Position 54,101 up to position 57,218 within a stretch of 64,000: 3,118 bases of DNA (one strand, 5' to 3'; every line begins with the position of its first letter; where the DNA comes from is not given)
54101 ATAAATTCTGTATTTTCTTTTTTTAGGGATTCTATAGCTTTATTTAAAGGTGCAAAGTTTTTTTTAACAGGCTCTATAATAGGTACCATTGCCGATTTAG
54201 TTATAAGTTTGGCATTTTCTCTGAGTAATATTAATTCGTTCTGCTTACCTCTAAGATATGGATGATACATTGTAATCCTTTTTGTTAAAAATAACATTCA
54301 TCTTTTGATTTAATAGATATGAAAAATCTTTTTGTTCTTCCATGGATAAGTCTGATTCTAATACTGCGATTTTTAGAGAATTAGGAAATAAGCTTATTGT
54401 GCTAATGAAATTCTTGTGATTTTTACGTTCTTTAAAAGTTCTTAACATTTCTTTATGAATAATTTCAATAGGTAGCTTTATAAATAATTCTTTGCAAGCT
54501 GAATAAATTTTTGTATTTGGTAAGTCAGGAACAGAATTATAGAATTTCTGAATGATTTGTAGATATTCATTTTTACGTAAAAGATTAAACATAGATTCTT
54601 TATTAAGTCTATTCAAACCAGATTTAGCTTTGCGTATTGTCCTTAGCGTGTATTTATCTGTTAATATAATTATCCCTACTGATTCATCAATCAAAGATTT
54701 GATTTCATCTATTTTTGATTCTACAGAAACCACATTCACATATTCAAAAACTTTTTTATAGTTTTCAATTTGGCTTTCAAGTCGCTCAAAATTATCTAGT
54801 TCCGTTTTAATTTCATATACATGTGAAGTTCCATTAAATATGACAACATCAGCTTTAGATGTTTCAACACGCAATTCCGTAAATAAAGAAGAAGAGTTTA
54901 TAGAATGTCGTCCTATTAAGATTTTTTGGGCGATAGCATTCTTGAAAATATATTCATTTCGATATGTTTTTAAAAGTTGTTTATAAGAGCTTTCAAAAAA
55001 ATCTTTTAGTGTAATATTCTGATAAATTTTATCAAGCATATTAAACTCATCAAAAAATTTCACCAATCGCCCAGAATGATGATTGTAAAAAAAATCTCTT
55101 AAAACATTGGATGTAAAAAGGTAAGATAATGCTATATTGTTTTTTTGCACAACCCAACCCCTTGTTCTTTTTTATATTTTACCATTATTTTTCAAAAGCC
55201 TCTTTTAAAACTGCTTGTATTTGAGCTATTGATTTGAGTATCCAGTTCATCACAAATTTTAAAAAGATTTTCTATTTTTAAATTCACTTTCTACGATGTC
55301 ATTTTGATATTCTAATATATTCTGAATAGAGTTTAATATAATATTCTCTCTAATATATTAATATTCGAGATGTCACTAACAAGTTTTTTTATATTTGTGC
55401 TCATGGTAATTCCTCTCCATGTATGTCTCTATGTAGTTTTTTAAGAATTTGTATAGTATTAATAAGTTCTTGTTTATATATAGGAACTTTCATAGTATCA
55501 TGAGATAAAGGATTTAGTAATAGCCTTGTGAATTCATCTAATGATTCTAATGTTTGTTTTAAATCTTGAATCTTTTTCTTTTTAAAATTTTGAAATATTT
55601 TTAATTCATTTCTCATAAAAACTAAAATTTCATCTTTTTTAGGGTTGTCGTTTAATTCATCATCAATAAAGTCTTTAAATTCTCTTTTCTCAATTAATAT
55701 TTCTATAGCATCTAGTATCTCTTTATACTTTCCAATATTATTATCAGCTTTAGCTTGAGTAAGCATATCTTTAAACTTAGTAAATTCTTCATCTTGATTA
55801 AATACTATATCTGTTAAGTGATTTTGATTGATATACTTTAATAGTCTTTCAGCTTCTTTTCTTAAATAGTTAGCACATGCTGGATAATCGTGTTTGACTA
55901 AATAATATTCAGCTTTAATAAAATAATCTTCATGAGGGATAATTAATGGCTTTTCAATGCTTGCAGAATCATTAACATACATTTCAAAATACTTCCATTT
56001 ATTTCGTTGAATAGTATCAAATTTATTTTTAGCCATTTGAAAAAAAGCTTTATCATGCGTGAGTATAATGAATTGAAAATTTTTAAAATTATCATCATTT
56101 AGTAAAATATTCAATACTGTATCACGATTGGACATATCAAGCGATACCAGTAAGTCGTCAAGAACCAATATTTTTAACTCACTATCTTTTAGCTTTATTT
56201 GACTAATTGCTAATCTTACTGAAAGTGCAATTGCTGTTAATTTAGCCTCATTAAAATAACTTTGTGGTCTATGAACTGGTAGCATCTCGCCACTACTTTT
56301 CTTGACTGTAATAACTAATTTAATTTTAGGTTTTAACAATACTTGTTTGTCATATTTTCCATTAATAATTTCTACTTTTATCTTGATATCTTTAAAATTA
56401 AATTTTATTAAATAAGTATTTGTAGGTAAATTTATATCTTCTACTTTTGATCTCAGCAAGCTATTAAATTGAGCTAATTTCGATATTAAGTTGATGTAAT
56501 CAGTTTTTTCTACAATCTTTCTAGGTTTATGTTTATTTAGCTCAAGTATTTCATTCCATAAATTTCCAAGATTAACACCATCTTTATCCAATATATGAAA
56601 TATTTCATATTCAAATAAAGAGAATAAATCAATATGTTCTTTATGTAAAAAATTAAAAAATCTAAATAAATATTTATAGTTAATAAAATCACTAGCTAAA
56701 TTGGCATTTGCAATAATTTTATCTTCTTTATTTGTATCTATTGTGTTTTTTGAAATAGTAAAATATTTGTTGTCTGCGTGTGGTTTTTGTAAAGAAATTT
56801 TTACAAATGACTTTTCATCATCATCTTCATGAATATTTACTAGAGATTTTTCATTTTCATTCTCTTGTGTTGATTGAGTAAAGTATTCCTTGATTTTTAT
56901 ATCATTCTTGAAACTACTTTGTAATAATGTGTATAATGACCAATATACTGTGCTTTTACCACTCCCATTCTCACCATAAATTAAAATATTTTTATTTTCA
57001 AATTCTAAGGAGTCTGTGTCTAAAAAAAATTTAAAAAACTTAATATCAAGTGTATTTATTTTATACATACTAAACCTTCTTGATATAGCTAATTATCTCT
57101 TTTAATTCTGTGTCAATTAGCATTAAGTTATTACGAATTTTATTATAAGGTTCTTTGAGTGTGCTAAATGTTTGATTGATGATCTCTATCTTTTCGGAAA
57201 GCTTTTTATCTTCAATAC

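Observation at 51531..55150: Five-gene cassette: sce7726-like PD-(D/E)xK + Beta/sce7725-like + Zn-ribbon-RES + two acidic small ORFs; candidate undescribed abortive-infection system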

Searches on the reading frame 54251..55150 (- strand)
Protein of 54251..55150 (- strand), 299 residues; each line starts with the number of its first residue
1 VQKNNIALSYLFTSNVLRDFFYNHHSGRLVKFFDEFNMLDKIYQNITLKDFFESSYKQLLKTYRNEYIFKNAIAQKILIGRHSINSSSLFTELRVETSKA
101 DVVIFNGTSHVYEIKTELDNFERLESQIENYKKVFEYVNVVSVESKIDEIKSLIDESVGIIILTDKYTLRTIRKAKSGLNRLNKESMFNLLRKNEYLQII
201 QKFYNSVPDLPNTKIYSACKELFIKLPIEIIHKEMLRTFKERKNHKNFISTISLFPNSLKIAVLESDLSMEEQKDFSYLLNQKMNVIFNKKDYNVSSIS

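Call 3: search_protein_families(library=pfam, proteins=[window:54251-55150:-], max_evalue=0.1)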
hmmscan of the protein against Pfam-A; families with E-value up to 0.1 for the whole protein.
window:54251-55150:- (299 aa): 1 family
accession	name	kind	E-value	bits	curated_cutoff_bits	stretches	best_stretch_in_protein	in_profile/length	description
PF20247.3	DUF6602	-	0.036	14.4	27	0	64-108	16-59/104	Domain of unknown function (DUF6602)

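Call 4: search_protein_families(library=ncbifam, proteins=[window:54251-55150:-], max_evalue=0.1)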
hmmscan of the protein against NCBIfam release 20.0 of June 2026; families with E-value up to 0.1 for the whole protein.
window:54251-55150:- (299 aa): 1 family
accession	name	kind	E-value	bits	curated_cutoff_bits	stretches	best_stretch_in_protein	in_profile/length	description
NF033832.1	sce7726_fam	subfamily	8.3e-58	195.3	70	1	64-243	1-183/184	sce7726 family protein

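Call 5: search_protein_families(library=padloc, proteins=[window:54251-55150:-], max_evalue=0.1)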
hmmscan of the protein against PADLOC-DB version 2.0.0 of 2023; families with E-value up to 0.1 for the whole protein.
window:54251-55150:- (299 aa): 1 family
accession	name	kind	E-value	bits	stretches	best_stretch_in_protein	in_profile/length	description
PDLC02989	cll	-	4.1e-19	67.4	1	66-275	7-218/265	-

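Call 78: search_solved_structures(query=A4, max_evalue=10, show_alignments=2)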
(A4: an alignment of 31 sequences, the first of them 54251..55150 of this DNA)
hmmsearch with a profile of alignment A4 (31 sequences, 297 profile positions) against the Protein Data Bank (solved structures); distinct sequences matched with E-value up to 10: 4.
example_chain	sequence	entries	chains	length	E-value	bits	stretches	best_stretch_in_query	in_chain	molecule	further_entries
6odi_b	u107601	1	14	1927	0.00051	22.5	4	196-292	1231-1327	Type IV secretion system apparatus protein CagY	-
6x6j_AY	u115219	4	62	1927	0.00056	22.4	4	196-292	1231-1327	Cag pathogenicity island protein (Cag7)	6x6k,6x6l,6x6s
7adj_A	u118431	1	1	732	0.02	17.3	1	215-292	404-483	Putative immunoglobulin-blocking virulence protein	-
7adk_A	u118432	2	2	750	0.02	17.3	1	215-292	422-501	Putative immunoglobulin-blocking virulence protein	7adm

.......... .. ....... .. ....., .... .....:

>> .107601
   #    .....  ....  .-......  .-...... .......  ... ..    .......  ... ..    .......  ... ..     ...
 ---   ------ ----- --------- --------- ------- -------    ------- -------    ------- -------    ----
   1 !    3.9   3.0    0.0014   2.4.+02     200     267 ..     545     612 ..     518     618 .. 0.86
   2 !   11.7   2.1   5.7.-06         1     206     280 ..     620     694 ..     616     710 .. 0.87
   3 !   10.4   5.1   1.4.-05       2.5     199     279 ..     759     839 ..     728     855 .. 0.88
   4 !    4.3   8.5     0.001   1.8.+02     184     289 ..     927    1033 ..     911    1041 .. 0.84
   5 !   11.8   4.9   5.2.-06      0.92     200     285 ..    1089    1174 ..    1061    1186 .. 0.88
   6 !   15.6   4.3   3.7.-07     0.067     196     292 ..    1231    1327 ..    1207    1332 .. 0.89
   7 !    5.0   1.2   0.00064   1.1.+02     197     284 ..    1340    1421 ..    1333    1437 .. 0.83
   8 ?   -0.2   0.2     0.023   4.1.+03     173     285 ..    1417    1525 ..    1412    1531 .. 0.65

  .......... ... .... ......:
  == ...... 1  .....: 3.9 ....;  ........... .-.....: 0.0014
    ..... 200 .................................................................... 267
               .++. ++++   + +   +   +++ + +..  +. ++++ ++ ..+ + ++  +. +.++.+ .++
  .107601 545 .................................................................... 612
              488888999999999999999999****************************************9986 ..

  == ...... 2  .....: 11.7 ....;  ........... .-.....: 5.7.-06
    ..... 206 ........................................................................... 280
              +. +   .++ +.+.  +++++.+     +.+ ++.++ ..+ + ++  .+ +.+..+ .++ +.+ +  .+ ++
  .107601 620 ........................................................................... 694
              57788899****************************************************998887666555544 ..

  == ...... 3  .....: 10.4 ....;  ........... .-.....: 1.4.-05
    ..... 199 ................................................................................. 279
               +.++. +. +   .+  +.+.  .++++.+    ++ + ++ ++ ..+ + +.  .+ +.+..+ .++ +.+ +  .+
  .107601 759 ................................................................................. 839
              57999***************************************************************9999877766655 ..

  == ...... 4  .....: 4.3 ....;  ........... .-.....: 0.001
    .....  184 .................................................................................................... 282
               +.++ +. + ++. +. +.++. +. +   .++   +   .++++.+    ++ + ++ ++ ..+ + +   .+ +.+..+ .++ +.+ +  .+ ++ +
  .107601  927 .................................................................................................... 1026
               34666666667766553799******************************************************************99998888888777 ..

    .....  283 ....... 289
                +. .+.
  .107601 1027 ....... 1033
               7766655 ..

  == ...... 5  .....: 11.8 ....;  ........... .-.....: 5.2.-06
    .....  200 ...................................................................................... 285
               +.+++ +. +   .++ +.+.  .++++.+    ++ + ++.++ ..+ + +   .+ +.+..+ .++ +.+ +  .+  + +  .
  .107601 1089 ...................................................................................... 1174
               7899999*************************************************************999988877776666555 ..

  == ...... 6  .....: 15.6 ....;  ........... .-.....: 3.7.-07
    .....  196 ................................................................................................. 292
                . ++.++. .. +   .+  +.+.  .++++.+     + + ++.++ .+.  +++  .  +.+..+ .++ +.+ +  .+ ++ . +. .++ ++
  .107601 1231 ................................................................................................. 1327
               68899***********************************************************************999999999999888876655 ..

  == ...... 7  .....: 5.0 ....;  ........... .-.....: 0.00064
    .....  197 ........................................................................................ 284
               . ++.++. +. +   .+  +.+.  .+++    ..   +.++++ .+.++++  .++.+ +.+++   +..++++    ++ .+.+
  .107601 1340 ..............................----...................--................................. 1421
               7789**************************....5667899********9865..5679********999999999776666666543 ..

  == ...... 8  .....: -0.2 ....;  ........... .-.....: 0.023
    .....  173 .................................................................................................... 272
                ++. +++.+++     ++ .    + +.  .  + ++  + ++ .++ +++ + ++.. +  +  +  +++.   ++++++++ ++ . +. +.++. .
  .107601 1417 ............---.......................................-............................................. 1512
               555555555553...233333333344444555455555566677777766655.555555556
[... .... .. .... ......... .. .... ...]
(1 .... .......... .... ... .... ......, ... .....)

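Call 83: search_protein_families(library=phrogs, proteins=[window:54251-55150:-], max_evalue=0.01)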
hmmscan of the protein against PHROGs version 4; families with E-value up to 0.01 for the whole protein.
window:54251-55150:- (299 aa): 1 family
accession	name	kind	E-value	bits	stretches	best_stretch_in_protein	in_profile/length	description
phrog_984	-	unknown function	7.9e-27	95.6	1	65-252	6-221/230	-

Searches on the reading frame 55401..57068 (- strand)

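Call 3: search_protein_families(library=pfam, proteins=[window:55401-57068:-], max_evalue=0.1)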
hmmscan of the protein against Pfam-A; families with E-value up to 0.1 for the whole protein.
window:55401-57068:- (555 aa): 11 families
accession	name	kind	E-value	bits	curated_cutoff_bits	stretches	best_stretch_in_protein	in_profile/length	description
PF02463.25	SMC_N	-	6e-16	59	40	1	4-354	2-213/220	RecF/RecN/SMC N terminal domain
PF13476.12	AAA_23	-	9.6e-07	30.1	27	1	7-212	2-177/201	AAA domain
PF13555.12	AAA_29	-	0.00022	21.4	27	1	18-50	14-47/61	P-loop containing region of AAA domain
PF00005.33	ABC_tran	-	0.0013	19.8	25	1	25-89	11-74/137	ABC transporter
PF13175.12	AAA_15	-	0.008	16.3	32.1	1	3-203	2-212/374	AAA ATPase domain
PF13514.12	AAA_27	-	0.017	15.2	22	1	3-49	2-50/206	AAA domain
PF13191.12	AAA_16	-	0.032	15.2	32.6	1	26-52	25-51/167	AAA ATPase domain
PF13401.12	AAA_22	-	0.032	15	27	0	25-55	5-33/130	AAA domain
PF13479.12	AAA_24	-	0.041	14.2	27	1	25-49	2-26/195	AAA domain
PF00910.28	RNA_helicase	-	0.078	13.9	21.5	0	28-64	1-37/105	RNA helicase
PF13304.12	AAA_21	-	0.084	13.4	27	0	30-99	4-83/304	AAA domain, putative AbiEii toxin, Type IV TA system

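Call 4: search_protein_families(library=ncbifam, proteins=[window:55401-57068:-], max_evalue=0.1)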
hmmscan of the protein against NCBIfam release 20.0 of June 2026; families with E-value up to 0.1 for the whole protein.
window:55401-57068:- (555 aa): 19 families
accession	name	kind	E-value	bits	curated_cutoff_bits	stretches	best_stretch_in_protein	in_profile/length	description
TIGR00611.2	recf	equivalog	4.6e-06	26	172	2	5-101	2-92/339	DNA replication/repair protein RecF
TIGR04521.1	ECF_ATPase_2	equivalog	4.7e-06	25.9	330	1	24-74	29-80/279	energy-coupling factor transporter ATPase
TIGR04520.1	ECF_ATPase_1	equivalog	4.8e-06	26.2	315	1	25-92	28-94/269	energy-coupling factor transporter ATPase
NF011692.0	PRK15112.1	equivalog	2.3e-05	24.2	452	1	298-339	169-210/269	putrescine export ABC transporter ATP-binding protein SapF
TIGR02211.1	LolD_lipo_ex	equivalog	0.00014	21.5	307.75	0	299-350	161-212/221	lipoprotein-releasing ABC transporter ATP-binding protein LolD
NF010068.0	PRK13548.1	equivalog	0.00052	19.2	261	0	23-71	28-76/261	heme ABC transporter ATP-binding protein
TIGR02928.1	TIGR02928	subfamily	0.0011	17.9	181.3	1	24-85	39-100/366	orc1/cdc6 family replication initiation protein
NF007601.2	PRK10247.1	equivalog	0.0012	18.4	292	0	299-347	151-199/204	iron efflux ABC transporter ATP-binding subunit FetA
NF010155.0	PRK13634.1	equivalog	0.0028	17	413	0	29-76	37-83/290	energy-coupling factor ABC transporter ATP-binding protein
NF010156.0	PRK13635.1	equivalog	0.0029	16.8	392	0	26-63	34-70/279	energy-coupling factor ABC transporter ATP-binding protein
NF040873.1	AztA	equivalog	0.0033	17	220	0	28-42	21-35/191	zinc ABC transporter ATP-binding protein AztA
TIGR02324.1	CP_lyasePhnL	equivalog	0.011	15.2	256.3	0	27-49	36-58/224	phosphonate C-P lyase system protein PhnL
NF008453.0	PRK11308.1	subfamily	0.029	13.6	408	0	298-342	180-224/334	dipeptide ABC transporter ATP-binding protein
TIGR01189.1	ccmA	equivalog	0.032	13.9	131.6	0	28-77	29-77/198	heme ABC exporter ATP-binding protein CcmA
NF002981.0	PRK03695.1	equivalog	0.04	13.3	281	0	26-61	27-60/253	vitamin B12 ABC transporter ATP-binding protein BtuD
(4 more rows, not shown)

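Call 5: search_protein_families(library=padloc, proteins=[window:55401-57068:-], max_evalue=0.1)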
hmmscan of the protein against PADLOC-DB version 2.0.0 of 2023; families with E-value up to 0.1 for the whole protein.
window:55401-57068:- (555 aa): 15 families
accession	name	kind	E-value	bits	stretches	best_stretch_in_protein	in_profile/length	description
PDLC04135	mad3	-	1.1e-11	42.9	2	4-116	2-116/374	mads_3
PDLC02335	AbiLi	-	2.6e-08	31.3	1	12-352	58-250/326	AbiLi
PDLC00271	PtuA1|PtuA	-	5.5e-07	27.5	1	3-105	2-108/421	AAA ATPase domain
PDLC03861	LmuB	-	5.3e-06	22.7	1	253-361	1092-1196/1213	-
PDLC03878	NsnB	-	1.8e-05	22.7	1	4-194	2-161/345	-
PDLC04894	PDC-S06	-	5.5e-05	19.9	2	8-67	13-70/740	-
PDLC00278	PtuA1|PtuA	-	0.00013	19.4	1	3-99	2-95/436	AAA ATPase domain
PDLC02979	AriA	-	0.00017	19.5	1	3-205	2-212/373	-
PDLC03865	LmuB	-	0.00051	16.3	2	3-219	2-222/1007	-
PDLC00277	PtuA1|PtuA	-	0.00067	17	1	3-66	2-57/423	AAA ATPase domain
PDLC03841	LeoBC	-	0.0024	15.1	0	27-45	79-97/601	-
PDLC00554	JetC2|JetC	-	0.0035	14.7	1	15-105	20-107/390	DUF3584 domain; MukB-like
PDLC00310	PtuA1|PtuA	-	0.0035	14.5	1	3-65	2-60/443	AAA ATPase domain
PDLC00269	PtuA1|PtuA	-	0.0065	13.8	1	28-116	35-123/446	AAA ATPase domain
PDLC04140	mad8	-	0.016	12.8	1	24-41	26-43/314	mads_8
